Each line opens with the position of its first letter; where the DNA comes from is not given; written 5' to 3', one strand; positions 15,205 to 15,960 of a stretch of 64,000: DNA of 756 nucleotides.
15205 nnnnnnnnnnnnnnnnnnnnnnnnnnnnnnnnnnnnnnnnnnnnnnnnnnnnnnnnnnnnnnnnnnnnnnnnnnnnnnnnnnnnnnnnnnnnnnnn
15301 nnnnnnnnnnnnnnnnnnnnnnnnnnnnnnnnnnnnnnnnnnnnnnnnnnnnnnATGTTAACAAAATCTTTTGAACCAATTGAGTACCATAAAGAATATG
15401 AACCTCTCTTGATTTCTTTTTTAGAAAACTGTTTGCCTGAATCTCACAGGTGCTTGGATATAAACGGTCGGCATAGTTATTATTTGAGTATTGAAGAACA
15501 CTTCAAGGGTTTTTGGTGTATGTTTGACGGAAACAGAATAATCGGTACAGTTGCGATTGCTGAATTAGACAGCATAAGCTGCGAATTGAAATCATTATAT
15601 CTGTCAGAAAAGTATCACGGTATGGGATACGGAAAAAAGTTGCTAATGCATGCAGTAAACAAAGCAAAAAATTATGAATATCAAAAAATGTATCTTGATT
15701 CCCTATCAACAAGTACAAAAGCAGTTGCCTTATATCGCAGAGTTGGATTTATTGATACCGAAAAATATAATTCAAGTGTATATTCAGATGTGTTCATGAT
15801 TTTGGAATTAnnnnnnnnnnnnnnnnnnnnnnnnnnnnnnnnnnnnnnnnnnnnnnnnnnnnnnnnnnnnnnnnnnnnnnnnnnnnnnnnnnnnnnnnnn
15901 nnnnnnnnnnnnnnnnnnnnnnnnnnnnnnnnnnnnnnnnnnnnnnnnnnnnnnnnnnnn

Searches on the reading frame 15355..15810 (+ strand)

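Call 94: search_protein_families(library=pfam, proteins=[window:15355-15810:+], max_evalue=0.001)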
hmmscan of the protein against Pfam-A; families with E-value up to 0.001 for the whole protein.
window:15355-15810:+ (152 aa): 5 families
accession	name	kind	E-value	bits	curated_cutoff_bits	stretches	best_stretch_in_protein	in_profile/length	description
PF00583.31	Acetyltransf_1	-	2.6e-17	63.6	20.7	1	40-132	19-116/116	Acetyltransferase (GNAT) family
PF13508.13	Acetyltransf_7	-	1.6e-13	51.3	27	1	52-133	4-83/84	Acetyltransferase (GNAT) domain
PF13673.13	Acetyltransf_10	-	1.7e-12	47.8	23.6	1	46-137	26-112/128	Acetyltransferase (GNAT) domain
PF17013.11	Acetyltransf_15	-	0.00025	20.9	35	1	77-134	74-138/210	Putative acetyl-transferase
PF13420.13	Acetyltransf_4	-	0.00075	20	24.3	1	53-132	51-134/155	Acetyltransferase (GNAT) domain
